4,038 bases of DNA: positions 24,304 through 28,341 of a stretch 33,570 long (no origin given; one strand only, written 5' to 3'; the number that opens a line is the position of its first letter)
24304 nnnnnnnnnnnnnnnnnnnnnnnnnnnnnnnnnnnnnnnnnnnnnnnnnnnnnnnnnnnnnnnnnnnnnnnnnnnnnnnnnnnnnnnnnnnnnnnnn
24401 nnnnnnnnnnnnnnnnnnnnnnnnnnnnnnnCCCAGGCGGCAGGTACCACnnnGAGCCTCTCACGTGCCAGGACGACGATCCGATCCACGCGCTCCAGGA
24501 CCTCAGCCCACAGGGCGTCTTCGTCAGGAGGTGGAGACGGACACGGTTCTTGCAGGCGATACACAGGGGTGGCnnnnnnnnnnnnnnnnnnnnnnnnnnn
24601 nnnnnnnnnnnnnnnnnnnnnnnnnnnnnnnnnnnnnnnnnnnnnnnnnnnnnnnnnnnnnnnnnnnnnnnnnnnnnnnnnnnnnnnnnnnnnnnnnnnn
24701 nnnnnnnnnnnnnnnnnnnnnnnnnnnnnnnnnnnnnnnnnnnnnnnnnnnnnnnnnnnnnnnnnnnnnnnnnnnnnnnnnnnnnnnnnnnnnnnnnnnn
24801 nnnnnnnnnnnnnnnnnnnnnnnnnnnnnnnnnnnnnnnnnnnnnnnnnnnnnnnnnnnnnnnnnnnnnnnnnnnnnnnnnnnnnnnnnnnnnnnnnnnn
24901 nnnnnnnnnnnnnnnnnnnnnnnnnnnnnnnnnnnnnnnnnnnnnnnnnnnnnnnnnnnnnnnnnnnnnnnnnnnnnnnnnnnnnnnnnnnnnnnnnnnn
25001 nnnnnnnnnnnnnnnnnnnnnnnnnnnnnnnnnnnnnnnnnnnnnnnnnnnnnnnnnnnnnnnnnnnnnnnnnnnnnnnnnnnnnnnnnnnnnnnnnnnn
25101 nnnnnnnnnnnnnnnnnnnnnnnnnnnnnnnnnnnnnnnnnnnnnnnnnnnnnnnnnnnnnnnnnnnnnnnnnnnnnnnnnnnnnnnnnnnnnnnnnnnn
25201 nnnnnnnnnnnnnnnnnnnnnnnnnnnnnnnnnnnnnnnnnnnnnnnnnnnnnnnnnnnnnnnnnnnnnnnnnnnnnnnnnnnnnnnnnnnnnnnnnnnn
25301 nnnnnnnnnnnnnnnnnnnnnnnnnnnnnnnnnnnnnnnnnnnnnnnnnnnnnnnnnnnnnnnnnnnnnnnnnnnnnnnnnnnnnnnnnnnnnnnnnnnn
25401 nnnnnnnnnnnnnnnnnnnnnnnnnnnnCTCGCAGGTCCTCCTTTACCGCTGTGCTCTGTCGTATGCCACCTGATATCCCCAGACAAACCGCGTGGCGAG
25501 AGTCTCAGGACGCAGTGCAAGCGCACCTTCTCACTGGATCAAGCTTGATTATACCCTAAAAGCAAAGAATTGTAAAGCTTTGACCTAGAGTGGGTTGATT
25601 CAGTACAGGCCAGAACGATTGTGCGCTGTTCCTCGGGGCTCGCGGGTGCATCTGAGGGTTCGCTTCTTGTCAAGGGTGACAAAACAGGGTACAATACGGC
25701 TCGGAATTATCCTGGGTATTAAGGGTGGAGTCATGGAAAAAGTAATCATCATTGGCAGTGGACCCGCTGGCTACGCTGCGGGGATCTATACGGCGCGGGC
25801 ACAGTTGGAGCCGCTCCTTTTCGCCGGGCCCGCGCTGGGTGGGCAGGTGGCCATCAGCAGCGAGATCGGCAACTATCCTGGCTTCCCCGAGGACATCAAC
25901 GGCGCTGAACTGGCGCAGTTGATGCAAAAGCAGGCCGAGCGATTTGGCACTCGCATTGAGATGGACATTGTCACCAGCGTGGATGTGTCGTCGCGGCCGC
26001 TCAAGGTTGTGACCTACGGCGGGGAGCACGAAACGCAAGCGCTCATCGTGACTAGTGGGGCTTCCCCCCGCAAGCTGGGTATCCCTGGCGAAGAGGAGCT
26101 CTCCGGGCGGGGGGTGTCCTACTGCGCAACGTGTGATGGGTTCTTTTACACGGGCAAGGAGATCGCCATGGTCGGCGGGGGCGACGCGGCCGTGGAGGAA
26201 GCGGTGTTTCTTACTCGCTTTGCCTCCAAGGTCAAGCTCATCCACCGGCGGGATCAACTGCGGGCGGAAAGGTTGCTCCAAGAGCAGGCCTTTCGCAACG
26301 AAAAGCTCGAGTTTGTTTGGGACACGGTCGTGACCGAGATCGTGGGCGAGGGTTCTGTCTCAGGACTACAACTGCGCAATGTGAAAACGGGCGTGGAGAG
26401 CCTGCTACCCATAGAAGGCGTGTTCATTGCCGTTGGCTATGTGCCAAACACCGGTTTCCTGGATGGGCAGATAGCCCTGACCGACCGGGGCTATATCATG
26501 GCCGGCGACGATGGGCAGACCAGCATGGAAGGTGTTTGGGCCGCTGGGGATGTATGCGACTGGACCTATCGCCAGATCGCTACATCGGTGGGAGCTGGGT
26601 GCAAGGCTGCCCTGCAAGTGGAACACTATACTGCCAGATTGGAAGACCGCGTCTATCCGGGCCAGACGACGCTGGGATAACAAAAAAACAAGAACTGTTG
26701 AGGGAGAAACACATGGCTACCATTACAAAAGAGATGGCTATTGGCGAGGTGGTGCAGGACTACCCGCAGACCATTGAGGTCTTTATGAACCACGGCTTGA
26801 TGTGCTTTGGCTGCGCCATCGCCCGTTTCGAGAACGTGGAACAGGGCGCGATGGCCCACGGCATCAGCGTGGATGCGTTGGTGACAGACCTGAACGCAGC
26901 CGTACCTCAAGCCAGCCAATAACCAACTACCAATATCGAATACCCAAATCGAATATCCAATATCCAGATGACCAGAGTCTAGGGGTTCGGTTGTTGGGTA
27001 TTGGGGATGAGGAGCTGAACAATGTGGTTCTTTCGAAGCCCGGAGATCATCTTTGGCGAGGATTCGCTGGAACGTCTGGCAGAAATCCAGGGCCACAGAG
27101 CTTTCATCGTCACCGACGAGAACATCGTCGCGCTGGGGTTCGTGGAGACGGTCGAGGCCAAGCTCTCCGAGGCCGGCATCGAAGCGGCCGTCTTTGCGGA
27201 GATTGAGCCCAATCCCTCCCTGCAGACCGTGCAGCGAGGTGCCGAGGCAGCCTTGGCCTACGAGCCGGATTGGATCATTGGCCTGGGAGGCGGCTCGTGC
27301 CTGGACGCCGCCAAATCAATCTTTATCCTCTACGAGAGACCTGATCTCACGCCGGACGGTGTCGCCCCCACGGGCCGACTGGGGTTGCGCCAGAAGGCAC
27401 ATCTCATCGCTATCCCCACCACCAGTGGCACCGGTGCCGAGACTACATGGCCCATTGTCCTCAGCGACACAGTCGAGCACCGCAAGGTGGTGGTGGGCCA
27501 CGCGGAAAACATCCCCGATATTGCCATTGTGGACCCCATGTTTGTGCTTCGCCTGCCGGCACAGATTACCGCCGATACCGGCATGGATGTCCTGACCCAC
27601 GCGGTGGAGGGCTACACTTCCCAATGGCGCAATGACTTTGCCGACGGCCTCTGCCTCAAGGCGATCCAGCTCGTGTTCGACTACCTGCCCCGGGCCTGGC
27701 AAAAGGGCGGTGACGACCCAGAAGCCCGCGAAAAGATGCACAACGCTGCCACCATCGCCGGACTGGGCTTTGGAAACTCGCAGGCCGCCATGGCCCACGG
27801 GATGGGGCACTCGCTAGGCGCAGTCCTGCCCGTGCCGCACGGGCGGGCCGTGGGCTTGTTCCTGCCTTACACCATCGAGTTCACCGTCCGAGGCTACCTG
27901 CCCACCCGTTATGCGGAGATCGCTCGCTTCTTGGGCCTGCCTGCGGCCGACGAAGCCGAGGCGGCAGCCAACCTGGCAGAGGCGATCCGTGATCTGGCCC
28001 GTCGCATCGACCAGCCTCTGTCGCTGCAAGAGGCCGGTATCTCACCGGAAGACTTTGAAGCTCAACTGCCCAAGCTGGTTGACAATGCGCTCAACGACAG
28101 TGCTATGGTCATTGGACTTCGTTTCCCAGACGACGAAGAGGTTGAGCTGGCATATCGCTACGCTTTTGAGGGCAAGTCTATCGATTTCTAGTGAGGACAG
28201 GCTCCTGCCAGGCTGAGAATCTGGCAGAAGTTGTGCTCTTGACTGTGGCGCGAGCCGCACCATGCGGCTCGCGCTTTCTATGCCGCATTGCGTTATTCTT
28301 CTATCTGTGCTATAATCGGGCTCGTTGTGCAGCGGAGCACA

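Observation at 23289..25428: Two adjacent signal-peptide-less proteins share a C-terminal amphipathic-helix tag placed behind a proline spacer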

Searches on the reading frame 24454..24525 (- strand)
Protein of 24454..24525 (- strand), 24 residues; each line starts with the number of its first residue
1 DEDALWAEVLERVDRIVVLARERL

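Call 65: search_solved_structures(query=A1, max_evalue=10, show_alignments=5)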
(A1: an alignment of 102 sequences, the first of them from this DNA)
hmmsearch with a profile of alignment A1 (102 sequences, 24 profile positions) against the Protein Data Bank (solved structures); distinct sequences matched with E-value up to 10: 5.
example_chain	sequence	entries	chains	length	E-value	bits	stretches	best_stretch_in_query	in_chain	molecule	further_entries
4lh9_A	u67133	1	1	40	0.15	15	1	3-18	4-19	Heterocyst differentiation control protein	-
4g1a_A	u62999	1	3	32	1.1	12.3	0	17-23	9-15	AQ-C16C19 peptide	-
5m3l_N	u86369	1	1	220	1.9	11.5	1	12-24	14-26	Extracellular hemoglobin linker L2 subunit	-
2gtl_N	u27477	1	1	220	1.9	11.5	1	12-24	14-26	Extracellular hemoglobin linker L2 subunit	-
4v93_C1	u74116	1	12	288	2.7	11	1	12-24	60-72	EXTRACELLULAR HEMOGLOBIN LINKER L2 SUBUNIT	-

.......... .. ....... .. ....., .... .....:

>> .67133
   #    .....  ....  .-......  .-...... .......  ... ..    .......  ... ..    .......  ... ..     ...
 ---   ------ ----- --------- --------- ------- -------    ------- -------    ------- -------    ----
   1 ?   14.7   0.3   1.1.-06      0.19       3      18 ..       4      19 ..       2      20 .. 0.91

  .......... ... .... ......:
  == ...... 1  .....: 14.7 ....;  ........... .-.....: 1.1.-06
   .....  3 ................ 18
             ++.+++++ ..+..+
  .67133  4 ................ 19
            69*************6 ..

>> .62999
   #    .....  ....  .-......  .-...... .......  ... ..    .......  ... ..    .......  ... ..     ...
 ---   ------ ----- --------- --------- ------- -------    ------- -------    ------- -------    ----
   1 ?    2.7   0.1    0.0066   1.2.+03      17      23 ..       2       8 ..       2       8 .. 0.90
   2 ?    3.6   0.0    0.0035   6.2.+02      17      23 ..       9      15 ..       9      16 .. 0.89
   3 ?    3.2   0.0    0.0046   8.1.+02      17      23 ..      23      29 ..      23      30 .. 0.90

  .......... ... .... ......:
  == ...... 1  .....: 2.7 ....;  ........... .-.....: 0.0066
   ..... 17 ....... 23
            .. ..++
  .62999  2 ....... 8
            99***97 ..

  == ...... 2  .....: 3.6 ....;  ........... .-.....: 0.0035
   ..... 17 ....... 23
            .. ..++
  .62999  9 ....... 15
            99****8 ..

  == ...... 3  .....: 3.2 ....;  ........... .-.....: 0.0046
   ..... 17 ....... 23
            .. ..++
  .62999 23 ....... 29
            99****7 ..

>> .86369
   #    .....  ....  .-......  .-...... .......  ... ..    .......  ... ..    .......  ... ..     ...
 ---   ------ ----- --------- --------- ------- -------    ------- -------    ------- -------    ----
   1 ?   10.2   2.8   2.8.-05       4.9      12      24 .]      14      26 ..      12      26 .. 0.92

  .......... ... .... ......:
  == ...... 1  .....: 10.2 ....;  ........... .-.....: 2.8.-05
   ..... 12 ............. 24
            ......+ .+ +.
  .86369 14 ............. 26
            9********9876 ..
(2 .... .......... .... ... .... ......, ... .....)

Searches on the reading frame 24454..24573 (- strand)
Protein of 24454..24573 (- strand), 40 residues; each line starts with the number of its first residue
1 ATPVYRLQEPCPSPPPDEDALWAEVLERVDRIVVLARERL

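Call 35: search_protein_representatives(alignment_id=A2)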
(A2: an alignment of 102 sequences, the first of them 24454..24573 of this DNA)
Query: 102 sequences, 24 profile positions. Proteins with E-value up to 0.001 (for the whole library): 8; up to 1e-10: 0; up to 1e-30: 0. The best 8 are listed.
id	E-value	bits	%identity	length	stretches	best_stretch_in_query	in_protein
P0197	3.4e-07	45.5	-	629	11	11-23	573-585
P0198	4.0e-05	39.0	-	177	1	2-23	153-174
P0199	1.7e-04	37.0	-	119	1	1-24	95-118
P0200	3.7e-04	36.0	-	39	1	1-22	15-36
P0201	5.7e-04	35.4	-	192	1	2-23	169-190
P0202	5.9e-04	35.3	-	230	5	4-20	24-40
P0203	8.5e-04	34.8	-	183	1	2-21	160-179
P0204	9.0e-04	34.7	-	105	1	2-22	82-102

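Call 37: list_cluster_members(proteins=[P0197, P0198, P0203])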
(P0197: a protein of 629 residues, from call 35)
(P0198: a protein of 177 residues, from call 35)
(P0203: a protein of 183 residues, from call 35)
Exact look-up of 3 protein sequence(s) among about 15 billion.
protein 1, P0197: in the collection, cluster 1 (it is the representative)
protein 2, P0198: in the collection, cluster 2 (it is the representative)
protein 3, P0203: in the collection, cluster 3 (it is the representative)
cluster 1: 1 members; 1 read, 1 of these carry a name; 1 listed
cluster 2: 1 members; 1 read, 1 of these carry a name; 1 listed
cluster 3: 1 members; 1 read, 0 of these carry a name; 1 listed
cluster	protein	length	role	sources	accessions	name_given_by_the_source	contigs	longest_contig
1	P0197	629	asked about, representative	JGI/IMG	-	hypothetical protein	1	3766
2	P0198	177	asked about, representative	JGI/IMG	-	hypothetical protein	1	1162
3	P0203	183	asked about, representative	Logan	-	-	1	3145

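Call 57: search_protein_families(library=pfam, proteins=[P0197], max_evalue=1)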
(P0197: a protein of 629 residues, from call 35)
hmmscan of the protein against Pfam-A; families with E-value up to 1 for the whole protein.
P0197 (629 aa): 10 families
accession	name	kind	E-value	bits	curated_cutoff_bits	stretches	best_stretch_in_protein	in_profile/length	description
PF13314.11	DUF4083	-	0.00018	21.8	25.4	0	573-583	45-55/57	Domain of unknown function (DUF4083)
PF05531.17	NPV_P10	-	0.0028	18.5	29.8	1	213-264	7-56/75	Nucleopolyhedrovirus P10 protein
PF22215.1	MLKL_N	-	0.025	14.5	27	0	148-209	10-68/142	Mixed lineage kinase domain-like N-terminal domain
PF17925.6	TetR_C_20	-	0.04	14.6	26.5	0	482-555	32-106/107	Tetracyclin repressor-like, C-terminal domain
PF00669.25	Flagellin_N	-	0.054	14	26.6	0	359-424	50-116/139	Bacterial flagellin N-terminal helical region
PF17107.11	SesA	-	0.071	13.7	26.3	0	356-422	5-71/122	N-terminal domain on NACHT_NTPase and P-loop NTPases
PF14106.11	DUF4279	-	0.19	12.4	25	0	461-491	50-80/116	Domain of unknown function (DUF4279)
PF08672.17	ANAPC2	-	0.21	12.5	23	0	304-330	12-38/60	Anaphase promoting complex (APC) subunit 2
PF06547.17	DUF1117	-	0.49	11.4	25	0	121-183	44-107/113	Protein of unknown function (DUF1117)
PF05192.23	MutS_III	-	0.56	10.9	34.1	1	428-525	43-139/194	MutS domain III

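Call 64: find_encoding_contigs(protein=P0197, flank=5000, max_places=2)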
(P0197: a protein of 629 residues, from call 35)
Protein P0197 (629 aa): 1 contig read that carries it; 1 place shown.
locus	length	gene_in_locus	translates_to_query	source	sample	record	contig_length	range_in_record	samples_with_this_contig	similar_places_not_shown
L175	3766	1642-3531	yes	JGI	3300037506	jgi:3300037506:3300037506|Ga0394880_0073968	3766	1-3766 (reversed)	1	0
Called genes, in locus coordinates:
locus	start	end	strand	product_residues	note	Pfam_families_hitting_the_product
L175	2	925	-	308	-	?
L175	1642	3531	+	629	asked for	-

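Call 66: search_protein_families(library=pfam, proteins=[window:24454-24573:-], max_evalue=10)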
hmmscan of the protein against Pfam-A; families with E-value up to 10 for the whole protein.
window:24454-24573:- (40 aa): 1 family
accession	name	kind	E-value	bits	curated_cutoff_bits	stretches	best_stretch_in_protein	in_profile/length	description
PF11808.13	PhoR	-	0.12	13.2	27.1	1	6-33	51-78/86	Phosphate regulon sensor protein PhoR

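Call 72: find_homologous_proteins(query=A2, max_evalue=10)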
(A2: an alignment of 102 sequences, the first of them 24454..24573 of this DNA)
Query A2 (102 sequences) (40 aa, profile of the alignment): 1 proteins with E <= 10 among 110 candidates.
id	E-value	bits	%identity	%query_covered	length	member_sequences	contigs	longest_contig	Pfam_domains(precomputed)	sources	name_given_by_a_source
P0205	6.4e-2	30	-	-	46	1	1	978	-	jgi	-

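Call 82: search_protein_families(library=pfam, proteins=[P0198, P0203], max_evalue=0.1)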
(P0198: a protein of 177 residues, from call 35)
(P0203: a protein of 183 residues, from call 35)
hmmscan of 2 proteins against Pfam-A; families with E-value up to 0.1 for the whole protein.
P0198 (177 aa): 2 families
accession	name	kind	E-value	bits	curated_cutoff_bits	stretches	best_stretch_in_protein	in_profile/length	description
PF20844.2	PCF11_RFEG_rpt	-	0.024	15.3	43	1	24-64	23-63/100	Pre-mRNA cleavage complex 2 protein Pcf11, RFEGP repeat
PF18339.7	Tudor_1_RapA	-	0.032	14.7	26.3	1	102-123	12-33/51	RapA N-terminal Tudor like domain 1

P0203 (183 aa): 2 families
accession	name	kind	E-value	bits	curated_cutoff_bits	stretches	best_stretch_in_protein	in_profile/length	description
PF02369.22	Big_1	-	0.0048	17.4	34.9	1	44-96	13-68/93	Bacterial Ig-like domain (group 1)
PF11974.14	bMG3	-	0.08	13.3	34.9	0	39-95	4-59/103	Bacterial alpha-2-macroglobulin MG3 domain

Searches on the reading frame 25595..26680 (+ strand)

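Call 5: search_protein_families(library=pfam, proteins=[window:25595-26680:+], max_evalue=0.01)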
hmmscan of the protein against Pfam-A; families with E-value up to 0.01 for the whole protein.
window:25595-26680:+ (361 aa): 7 families
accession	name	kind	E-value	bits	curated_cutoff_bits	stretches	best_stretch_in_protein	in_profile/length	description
PF07992.20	Pyr_redox_2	-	2.3e-49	168.8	26.1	1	49-334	2-290/291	Pyridine nucleotide-disulphide oxidoreductase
PF13738.12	Pyr_redox_3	-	1.2e-17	64.6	30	1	99-318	76-305/305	Pyridine nucleotide-disulphide oxidoreductase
PF00070.33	Pyr_redox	-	1.1e-14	55.2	22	1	190-261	2-80/82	Pyridine nucleotide-disulphide oxidoreductase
PF01134.28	GIDA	-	0.0015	18.2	22.1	0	49-76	1-28/391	Glucose inhibited division protein A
PF03486.20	HI0933_like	-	0.0031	17.5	50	0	49-76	2-29/244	HI0933-like protein Rossmann domain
PF00890.30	FAD_binding_2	-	0.0032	17.2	20.4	0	50-89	2-42/414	FAD binding domain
PF13450.12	NAD_binding_8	-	0.0091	16.7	21.9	0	52-88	1-38/68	NAD(P)-binding Rossmann-like domain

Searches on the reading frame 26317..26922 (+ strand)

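Call 80: search_protein_families(library=pfam, proteins=[window:26317-26922:+], max_evalue=0.01)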
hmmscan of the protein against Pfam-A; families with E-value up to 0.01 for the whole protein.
window:26317-26922:+ (201 aa): 1 family
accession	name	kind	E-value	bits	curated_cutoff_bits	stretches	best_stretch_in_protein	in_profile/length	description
PF08984.16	DUF1858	-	3.2e-20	72.4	32.2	1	136-189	1-59/59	Domain of unknown function (DUF1858)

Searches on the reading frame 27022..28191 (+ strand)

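Call 5: search_protein_families(library=pfam, proteins=[window:27022-28191:+], max_evalue=0.01)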
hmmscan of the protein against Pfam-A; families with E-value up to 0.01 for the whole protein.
window:27022-28191:+ (389 aa): 3 families
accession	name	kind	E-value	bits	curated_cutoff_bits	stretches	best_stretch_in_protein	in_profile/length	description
PF25137.1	ADH_Fe_C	-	3.8e-47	160.9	27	1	183-379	1-191/194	Fe-containing alcohol dehydrogenase family, C-terminal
PF00465.25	Fe-ADH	-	1.4e-45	155.4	31.3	1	7-172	2-168/168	Iron-containing alcohol dehydrogenase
PF13685.12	Fe-ADH_2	-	5.5e-10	39.9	28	1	19-100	14-93/149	Iron-containing alcohol dehydrogenase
